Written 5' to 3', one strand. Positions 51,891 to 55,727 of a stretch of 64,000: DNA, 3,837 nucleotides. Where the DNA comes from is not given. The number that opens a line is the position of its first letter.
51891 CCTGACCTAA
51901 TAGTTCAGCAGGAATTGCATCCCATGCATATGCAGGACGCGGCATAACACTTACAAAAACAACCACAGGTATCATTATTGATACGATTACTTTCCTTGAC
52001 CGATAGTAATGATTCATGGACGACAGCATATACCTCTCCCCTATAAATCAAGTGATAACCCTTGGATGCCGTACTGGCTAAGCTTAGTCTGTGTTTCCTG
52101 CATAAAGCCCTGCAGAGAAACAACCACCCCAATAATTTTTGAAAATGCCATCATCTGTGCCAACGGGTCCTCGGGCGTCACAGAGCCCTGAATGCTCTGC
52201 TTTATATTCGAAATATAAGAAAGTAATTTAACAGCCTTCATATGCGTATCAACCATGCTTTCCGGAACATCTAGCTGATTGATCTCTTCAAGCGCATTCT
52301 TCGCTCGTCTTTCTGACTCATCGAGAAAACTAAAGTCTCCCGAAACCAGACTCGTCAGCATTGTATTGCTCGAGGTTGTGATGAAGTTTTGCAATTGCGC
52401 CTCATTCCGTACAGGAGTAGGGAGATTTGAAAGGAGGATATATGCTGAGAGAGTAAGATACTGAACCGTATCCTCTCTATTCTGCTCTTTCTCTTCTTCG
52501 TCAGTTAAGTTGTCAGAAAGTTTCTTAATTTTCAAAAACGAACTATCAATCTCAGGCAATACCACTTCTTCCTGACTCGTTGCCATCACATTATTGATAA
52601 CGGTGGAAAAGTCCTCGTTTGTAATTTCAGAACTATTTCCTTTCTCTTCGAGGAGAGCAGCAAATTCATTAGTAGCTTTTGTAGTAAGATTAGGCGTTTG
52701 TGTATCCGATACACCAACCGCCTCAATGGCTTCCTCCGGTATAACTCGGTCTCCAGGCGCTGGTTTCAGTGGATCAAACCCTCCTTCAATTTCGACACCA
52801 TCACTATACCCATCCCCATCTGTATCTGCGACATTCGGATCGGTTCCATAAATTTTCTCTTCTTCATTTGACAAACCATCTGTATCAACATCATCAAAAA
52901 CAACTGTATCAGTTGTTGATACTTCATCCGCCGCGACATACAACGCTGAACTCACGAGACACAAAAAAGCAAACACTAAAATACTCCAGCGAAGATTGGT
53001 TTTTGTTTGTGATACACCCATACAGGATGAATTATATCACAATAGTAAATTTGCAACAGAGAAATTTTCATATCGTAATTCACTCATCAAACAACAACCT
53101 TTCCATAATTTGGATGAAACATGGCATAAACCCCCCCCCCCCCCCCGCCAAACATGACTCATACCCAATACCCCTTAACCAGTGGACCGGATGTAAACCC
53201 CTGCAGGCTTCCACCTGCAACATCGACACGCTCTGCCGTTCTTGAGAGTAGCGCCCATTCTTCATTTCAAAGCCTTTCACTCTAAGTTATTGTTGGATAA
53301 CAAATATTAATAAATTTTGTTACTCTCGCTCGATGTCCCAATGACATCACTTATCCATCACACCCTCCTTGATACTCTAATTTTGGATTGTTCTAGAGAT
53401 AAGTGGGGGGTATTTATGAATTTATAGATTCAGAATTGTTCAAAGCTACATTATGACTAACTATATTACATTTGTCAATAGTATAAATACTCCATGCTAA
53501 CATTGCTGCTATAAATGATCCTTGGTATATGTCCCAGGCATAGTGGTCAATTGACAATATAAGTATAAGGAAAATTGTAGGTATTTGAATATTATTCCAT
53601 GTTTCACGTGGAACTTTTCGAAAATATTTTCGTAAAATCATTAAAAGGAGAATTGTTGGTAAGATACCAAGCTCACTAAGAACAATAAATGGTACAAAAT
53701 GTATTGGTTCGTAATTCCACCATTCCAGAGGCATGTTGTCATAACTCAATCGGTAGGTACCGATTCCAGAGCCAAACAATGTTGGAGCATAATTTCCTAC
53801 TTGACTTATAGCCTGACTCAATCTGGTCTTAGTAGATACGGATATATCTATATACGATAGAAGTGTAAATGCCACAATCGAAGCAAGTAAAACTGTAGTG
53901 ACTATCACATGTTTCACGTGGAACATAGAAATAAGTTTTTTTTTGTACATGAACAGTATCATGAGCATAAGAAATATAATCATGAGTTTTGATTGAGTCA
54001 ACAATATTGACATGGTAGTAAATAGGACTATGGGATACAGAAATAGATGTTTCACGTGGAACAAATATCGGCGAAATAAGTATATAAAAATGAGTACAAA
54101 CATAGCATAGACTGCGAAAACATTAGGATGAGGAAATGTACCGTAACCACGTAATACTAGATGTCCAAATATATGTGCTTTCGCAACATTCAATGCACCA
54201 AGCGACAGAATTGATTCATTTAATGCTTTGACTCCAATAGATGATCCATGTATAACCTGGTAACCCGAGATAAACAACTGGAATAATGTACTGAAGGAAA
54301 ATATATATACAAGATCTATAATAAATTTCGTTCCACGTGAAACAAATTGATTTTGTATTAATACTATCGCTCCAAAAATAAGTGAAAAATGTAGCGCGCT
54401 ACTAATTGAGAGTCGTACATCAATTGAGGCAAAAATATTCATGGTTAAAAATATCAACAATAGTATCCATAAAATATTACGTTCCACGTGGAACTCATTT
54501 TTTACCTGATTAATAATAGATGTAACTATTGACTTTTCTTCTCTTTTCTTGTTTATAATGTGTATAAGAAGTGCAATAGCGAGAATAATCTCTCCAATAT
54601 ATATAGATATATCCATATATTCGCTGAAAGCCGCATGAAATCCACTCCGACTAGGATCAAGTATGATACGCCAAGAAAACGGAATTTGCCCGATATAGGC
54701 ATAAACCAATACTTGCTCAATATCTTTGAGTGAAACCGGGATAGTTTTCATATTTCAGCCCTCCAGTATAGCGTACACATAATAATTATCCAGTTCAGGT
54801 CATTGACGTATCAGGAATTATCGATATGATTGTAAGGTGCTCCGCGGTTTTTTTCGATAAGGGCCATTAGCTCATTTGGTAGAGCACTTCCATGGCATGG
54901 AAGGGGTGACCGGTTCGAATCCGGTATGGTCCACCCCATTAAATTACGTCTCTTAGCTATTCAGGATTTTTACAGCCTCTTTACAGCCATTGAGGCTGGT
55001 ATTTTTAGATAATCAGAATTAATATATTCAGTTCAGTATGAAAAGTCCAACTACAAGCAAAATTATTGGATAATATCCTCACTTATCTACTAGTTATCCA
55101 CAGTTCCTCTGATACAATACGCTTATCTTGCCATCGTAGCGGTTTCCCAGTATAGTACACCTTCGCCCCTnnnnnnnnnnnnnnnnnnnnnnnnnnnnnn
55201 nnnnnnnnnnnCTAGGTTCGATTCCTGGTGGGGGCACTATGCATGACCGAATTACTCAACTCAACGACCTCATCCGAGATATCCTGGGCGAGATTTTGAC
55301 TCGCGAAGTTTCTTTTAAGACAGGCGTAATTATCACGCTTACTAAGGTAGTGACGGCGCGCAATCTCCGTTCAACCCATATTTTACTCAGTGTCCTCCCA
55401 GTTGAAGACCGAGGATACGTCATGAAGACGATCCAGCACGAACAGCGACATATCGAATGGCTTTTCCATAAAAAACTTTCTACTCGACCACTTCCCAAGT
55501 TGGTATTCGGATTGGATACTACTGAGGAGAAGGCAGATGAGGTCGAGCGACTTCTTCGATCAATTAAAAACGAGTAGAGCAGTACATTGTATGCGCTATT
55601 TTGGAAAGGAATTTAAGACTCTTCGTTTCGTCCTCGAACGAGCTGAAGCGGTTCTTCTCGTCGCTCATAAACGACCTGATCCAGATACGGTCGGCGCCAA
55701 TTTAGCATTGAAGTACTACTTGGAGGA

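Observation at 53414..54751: Five in-frame copies of a 14-bp palindrome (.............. and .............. variants) inside a 33%-GC O-antigen-ligase-like gene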

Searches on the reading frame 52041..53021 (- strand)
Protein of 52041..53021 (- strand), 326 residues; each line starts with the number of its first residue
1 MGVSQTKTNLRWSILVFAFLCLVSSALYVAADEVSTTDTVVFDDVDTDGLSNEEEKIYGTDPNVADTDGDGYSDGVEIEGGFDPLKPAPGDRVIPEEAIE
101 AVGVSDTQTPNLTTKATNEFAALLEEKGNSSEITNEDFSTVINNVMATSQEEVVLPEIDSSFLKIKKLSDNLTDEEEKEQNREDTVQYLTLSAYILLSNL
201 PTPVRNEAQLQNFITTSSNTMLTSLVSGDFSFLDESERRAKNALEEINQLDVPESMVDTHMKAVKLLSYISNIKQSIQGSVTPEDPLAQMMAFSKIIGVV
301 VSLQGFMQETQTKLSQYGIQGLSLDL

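Call 9: search_protein_families(library=pfam, proteins=[window:52041-53021:-], max_evalue=0.001)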
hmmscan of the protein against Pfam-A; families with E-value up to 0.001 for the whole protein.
window:52041-53021:- (326 aa): 1 family
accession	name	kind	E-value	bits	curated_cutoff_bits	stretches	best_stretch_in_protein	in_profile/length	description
PF18884.5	TSP3_bac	-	8.5e-13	48.3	25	2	66-87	1-22/22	Bacterial TSP3 repeat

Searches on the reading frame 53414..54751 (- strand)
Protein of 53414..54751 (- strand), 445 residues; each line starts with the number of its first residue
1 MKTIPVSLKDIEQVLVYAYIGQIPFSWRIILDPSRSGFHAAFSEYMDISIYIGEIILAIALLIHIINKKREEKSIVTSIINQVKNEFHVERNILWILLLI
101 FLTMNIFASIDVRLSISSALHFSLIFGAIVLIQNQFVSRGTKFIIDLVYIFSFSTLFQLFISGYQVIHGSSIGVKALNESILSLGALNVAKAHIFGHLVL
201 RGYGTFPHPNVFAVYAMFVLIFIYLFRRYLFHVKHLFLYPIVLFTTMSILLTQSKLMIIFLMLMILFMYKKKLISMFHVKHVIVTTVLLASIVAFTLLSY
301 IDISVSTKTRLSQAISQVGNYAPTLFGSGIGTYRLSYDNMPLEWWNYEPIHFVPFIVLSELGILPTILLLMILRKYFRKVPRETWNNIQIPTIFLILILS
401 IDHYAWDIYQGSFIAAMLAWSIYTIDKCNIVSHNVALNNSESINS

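Call 9: search_protein_families(library=pfam, proteins=[window:53414-54751:-], max_evalue=0.001)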
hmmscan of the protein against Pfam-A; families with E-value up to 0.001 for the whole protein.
window:53414-54751:- (445 aa): 0 families

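Call 13: search_protein_families(library=pfam, proteins=[window:53414-54751:-], max_evalue=1)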
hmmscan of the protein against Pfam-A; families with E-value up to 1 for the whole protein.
window:53414-54751:- (445 aa): 0 families

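Call 14: find_homologous_proteins(query=window:53414-54751:-, max_evalue=0.001)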
Query window:53414-54751:- (445 aa): 84 proteins with E <= 0.001 among 8000 candidates.
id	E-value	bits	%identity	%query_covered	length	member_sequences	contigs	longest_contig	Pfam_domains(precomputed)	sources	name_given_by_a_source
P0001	6.8e-281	949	100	100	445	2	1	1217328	-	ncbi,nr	ncbi:MAG: hypothetical protein IPJ68_05440 [Candidatus Moraniibacteriota bacterium]|nr:MAG: hypothet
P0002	2.1e-164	566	63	98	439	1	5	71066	-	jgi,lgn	jgi:hypothetical protein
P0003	3.2e-134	466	54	98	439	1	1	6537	-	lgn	-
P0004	6.9e-113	396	50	97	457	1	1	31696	-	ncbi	-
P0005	3.6e-104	367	48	94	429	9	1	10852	-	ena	-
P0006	2.6e-103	364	45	99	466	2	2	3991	-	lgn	-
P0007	7.1e-102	360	45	99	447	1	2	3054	-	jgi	jgi:hypothetical protein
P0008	1.4e-101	359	46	98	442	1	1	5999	-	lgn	-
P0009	5.6e-100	353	47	96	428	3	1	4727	-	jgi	jgi:hypothetical protein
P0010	8.8e-100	353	46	96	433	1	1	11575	-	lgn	-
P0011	1.2e-97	346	45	99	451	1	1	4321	-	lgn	-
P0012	2.5e-96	341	43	98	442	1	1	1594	-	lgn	-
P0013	1.2e-95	339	43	100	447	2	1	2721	-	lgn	-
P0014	1.2e-95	339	43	99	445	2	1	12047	-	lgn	-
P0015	2.0e-95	338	45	96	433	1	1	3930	-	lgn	-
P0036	1.6e-15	75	30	87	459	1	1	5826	PF04932.21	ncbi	-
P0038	1.8e-13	68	26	62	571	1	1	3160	PF04932.21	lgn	-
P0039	2.2e-13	68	30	50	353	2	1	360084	PF04932.21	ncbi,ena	-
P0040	2.5e-13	68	27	91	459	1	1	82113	PF04932.21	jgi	jgi:hypothetical protein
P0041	8.9e-13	66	25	85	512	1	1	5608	PF04932.21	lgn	-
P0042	1.8e-12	65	29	60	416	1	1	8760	PF04932.21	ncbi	-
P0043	2.3e-12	65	25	88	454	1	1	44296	PF04932.21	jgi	-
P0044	3.3e-12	64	26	87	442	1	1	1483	PF04932.21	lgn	-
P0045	6.1e-12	63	26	96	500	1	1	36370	PF04932.21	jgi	jgi:hypothetical protein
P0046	9.1e-12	63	29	57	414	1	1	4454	PF04932.21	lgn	-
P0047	1.3e-11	62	24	94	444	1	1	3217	PF04932.21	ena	-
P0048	1.3e-11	62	27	67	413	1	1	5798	PF04932.21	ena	-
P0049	2.6e-11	61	23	99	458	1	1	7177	PF04932.21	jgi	jgi:O-antigen ligase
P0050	4.1e-11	61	29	47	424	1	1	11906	PF04932.21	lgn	-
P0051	4.1e-11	61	24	62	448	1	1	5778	PF04932.21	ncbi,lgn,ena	-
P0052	1.5e-10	59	25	92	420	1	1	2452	PF04932.21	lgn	-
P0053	1.6e-10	59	25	90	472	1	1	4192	PF04932.21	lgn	-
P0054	3.9e-10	57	27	63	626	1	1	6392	PF04932.21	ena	-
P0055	4.3e-10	57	26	89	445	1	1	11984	PF04932.21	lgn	-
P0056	5.4e-10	57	25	60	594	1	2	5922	PF04932.21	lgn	-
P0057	9.4e-10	56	25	55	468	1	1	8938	PF04932.21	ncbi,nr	ncbi:MAG: O-antigen ligase family protein [Patescibacteria group bacterium]|nr:O-antigen ligase fami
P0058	1.5e-9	55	26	92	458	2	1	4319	PF04932.21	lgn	-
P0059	2.3e-9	55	29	69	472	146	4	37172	PF04932.21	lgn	-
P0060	3.1e-9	54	24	92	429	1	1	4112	PF04932.21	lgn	-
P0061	4.1e-9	54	25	85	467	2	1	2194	PF04932.21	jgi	-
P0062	5.8e-9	53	25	91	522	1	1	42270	PF04932.21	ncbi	-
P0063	8.5e-9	53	26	60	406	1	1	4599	PF04932.21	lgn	-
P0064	8.5e-9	53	25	91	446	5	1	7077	PF04932.21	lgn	-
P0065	1.3e-8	52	29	69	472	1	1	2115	PF04932.21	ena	-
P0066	1.1e-7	49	36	26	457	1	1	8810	PF04932.21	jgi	jgi:O-antigen ligase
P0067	1.3e-7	49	28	58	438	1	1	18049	PF04932.21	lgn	-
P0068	2.0e-7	48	25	96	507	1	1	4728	PF04932.21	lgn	-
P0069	2.3e-7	48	30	20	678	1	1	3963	PF04932.21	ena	-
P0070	3.7e-7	48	24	91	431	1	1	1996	PF04932.21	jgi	-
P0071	1.1e-6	46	35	17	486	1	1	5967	PF04932.21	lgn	-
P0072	3.5e-6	44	27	84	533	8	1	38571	PF04932.21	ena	-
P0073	3.6e-6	44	59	8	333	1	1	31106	PF04932.21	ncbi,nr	ncbi:MAG TPA: O-antigen ligase family protein [Patescibacteria group bacterium]|nr:O-antigen ligase 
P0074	1.7e-4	39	24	63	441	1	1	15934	PF04932.21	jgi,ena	-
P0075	2.4e-4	38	26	48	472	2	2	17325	PF04932.21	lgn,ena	-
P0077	4.0e-4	38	31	30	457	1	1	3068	PF04932.21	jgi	jgi:O-antigen ligase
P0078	6.6e-4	37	26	56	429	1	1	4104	PF04932.21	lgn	-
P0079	6.9e-4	37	28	55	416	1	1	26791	PF04932.21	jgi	jgi:O-antigen ligase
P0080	7.1e-4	37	25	58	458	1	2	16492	PF04932.21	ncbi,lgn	-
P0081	7.1e-4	37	25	58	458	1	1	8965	PF04932.21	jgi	-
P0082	8.3e-4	36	41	13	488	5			PF04932.21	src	-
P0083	8.4e-4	36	26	57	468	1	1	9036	PF04932.21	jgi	jgi:hypothetical protein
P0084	9.6e-4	36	24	79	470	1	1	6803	PF04932.21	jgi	-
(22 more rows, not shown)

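Call 19: find_related_loci(query=A1, collection=genome_contigs, flank=10000)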
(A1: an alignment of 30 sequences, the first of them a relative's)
Query A1 (445 aa) in genome_contigs; peptide patterns used: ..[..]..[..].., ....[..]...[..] (x = any residue, [..] = any of these).
577 stretches matched a pattern; 465 encode a relative of the query (tblastn E <= 1e-3); the best 80 are kept; 80 distinct loci.
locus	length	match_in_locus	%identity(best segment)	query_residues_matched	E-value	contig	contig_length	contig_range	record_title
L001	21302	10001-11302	50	6-435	2e-123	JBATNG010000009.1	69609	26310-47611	MAG: Candidatus Moraniibacteriota bacterium isolate MFD10541_ilm_asm_bin30 k127_178713, whole genome shotgun sequence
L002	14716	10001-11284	47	1-427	3e-113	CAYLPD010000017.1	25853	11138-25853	MAG TPA_asm: uncultured Bdellovibrionales bacterium isolate SRP170004_co1_27 genome assembly, contig: NODE_2824_length_2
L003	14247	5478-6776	45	1-435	9e-108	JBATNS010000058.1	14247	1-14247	MAG: Candidatus Moraniibacteriota bacterium isolate MFD10518_ilm_asm_bin9 k127_180625, whole genome shotgun sequence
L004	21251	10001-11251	50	1-413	1e-107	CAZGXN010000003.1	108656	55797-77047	MAG TPA_asm: uncultured Bdellovibrionales bacterium isolate ERP113451_co1_249 genome assembly, contig: NODE_85_length_10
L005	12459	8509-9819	42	1-435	3e-99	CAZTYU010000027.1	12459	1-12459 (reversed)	MAG TPA_asm: uncultured Bdellovibrionales bacterium isolate SRP342105_co1_290 genome assembly, contig: NODE_6907_length_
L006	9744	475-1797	42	1-439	3e-99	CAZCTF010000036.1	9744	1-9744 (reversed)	MAG TPA_asm: uncultured Bdellovibrionales bacterium isolate SRP342105_co2_88 genome assembly, contig: NODE_7576_length_9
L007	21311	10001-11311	44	1-435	1e-95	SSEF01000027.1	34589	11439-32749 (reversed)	MAG: Candidatus Moraniibacteriota bacterium isolate Bin_68_2 c_000000105551, whole genome shotgun sequence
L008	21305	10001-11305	44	1-435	4e-90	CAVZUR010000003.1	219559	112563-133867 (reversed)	MAG: Candidatus Moranbacteria bacterium isolate MFD04651.bin.1.47 genome assembly, contig: contig_25279, whole genome sh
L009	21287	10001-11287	41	1-429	4e-79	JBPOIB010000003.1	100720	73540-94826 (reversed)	MAG: Candidatus Moraniibacteriota bacterium isolate MAG_655 c_000000434177, whole genome shotgun sequence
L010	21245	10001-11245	32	17-422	1e-44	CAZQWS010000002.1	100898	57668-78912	MAG TPA_asm: uncultured Bdellovibrionales bacterium isolate binchicken_co105_454 genome assembly, contig: NODE_205_lengt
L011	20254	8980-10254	32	17-428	2e-43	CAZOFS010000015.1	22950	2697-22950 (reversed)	MAG TPA_asm: uncultured Bdellovibrionales bacterium isolate SRP342105_co1_261 genome assembly, contig: NODE_2961_length_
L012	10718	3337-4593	31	17-412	2e-36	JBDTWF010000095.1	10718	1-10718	MAG: Candidatus Moraniibacteriota bacterium isolate cluster3_bin.85 NODE_27722_length_10718_cov_6.909500, whole genome s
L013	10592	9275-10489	29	17-412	7e-25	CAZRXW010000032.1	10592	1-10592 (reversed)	MAG TPA_asm: uncultured Bdellovibrionales bacterium isolate SRP342105_co1_42 genome assembly, contig: NODE_8619_length_1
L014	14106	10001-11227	29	10-412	1e-24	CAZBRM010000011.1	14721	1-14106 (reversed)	MAG TPA_asm: uncultured Candidatus Saccharibacteria bacterium isolate SRP178699_co1_639 genome assembly, contig: NODE_52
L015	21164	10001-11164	25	38-417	2e-23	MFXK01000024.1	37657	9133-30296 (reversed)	MAG: Candidatus Peregrinibacteria bacterium RIFOXYB2_FULL_33_20 rifoxyb2_full_scaffold_371, whole genome shotgun sequenc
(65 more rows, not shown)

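Call 30: find_encoding_contigs(protein=P0001, flank=10000, max_places=3)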
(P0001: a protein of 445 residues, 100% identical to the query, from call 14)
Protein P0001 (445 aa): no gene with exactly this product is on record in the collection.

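Call 42: predict_structure(alignment_id=A1)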
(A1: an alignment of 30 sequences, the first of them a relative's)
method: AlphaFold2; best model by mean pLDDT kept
length: 445 residues; sequences in the alignment: 30
mean_pLDDT: 83.5   pTM: 0.86
mean pLDDT of the five models: 83.5, 81.4, 81.3, 78.9, 78.0
residues with pLDDT >= 90: 201; 70-90: 167; 50-70: 73; < 50: 4
segments of 3 or more residues with pLDDT < 50: none
pLDDT, mean of each block of 10 residues (from residue 1): 75 94 90 74 74 95 83 59 59 87 94 94 93 78 90 95 95 84 86 87 93 96 88 74 95 93 88 69 84 88 84 76 87 75 64 90 93 84 82 94 89 94 71 51 54
secondary structure, 60 per line:
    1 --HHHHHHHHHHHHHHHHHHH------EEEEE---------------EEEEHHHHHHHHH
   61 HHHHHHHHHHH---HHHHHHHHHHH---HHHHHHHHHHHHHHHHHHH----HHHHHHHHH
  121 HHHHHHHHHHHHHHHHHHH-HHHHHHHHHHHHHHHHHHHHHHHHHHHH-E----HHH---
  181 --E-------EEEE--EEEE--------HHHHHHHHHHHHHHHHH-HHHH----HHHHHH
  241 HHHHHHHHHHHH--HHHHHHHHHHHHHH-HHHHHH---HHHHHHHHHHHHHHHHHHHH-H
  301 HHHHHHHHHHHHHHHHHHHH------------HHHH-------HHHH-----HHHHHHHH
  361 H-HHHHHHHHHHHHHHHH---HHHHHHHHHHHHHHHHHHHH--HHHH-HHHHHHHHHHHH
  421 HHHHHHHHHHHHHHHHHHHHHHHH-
elements in order: H3-21 E28-32 E48-51 H52-71 H75-85 H89-107 H112-139 H141-168 E191-194 E197-200 H209-225 H227-230 H235-252 H255-268 H270-275 H279-298 H300-320 H333-336 H344-347 H353-361 H363-378 H382-401 H404-407 H409-444

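Call 44: fold_search(model_id=the predicted structure, library=pdb)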
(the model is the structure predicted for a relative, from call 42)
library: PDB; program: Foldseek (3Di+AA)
matches with E <= 10: 21; with E <= 0.001: 0
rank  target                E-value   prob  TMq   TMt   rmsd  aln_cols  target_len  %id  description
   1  8qai_A                1.8e+00  0.05  0.14  0.16  23.7       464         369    8  X-ray crystal structure of a de novo designed single-chain parallel coiled-coil alpha-helical barrel with 7 inner heli (released 2024-07-03)
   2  8qah_A                2.1e+00  0.05  0.12  0.13  23.1       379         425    8  X-ray crystal structure of a de novo designed single-chain parallel coiled-coil alpha-helical barrel with 8 inner heli (released 2024-07-03)
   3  8qah_B                2.2e+00  0.04  0.12  0.13  21.8       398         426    8  X-ray crystal structure of a de novo designed single-chain parallel coiled-coil alpha-helical barrel with 8 inner heli (released 2024-07-03)
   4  8bh1_A                3.1e+00  0.12  0.26  0.31  10.5       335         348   12  Core divisome complex FtsWIQBL from Pseudomonas aeruginosa (released 2023-04-19)
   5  2ddh                  3.1e+00  0.04  0.11  0.09  24.5       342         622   12  Crystal Structure of Acyl-CoA oxidase complexed with 3-OH-dodecanoate (released 2006-03-28)
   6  9imq_B                3.7e+00  0.08  0.14  0.19  16.7       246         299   12  Crystal structure of a C45 isoprenyl diphosphate synthase, Rv0562 from Mycobacterium tuberculosis (released 2025-07-09)
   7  3axj_B                4.1e+00  0.03  0.10  0.15  20.6       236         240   12  High resolution crystal structure of C3PO (released 2011-04-20)
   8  8qai_B                4.3e+00  0.03  0.13  0.16  22.7       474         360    7  X-ray crystal structure of a de novo designed single-chain parallel coiled-coil alpha-helical barrel with 7 inner heli (released 2024-07-03)
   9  1w07_B                6.0e+00  0.02  0.12  0.09  23.1       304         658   10  Arabidopsis thaliana acyl-CoA oxidase 1 (released 2004-12-15)
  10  6hc2_C                6.6e+00  0.03  0.15  0.17  24.4       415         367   11  Crystal structure of NuMA/LGN hetero-hexamers (released 2019-05-29)
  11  3sf4_B                6.6e+00  0.02  0.14  0.17  25.0       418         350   12  Crystal structure of the complex between the conserved cell polarity proteins Inscuteable and LGN (released 2011-11-23)
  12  8fhs_A                7.2e+00  0.01  0.13  0.06  31.3       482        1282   10  Human L-type voltage-gated calcium channel Cav1.2 in the presence of amiodarone and sofosbuvir at 3.3 Angstrom resolut (released 2023-12-13)
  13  6hc2_A                7.6e+00  0.02  0.14  0.16  24.1       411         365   11  Crystal structure of NuMA/LGN hetero-hexamers (released 2019-05-29)
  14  6v00_A                8.3e+00  0.02  0.12  0.14  30.3       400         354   11  structure of human KCNQ1-KCNE3-CaM complex (released 2019-12-04)
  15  6yue                  8.7e+00  0.02  0.09  0.16  28.7       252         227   15  Fragment of nitrate/nitrite sensor histidine kinase NarQ (R50S variant) (released 2020-05-06)
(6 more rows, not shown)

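Call 46: search_solved_structures(query=A1, max_evalue=10)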
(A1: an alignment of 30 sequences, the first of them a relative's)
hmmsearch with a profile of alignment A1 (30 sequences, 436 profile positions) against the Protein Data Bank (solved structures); distinct sequences matched with E-value up to 10: 0.

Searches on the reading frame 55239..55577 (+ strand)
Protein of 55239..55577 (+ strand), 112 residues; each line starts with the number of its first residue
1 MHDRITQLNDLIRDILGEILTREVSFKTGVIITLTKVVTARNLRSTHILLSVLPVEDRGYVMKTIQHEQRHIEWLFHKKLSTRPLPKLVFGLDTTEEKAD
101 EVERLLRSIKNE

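Call 9: search_protein_families(library=pfam, proteins=[window:55239-55577:+], max_evalue=0.001)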
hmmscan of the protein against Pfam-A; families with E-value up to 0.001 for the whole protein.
window:55239-55577:+ (112 aa): 1 family
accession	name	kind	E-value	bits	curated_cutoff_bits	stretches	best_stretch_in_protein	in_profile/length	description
PF02033.23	RBFA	-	2.2e-13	50.9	34.7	1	4-106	1-105/105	Ribosome-binding factor A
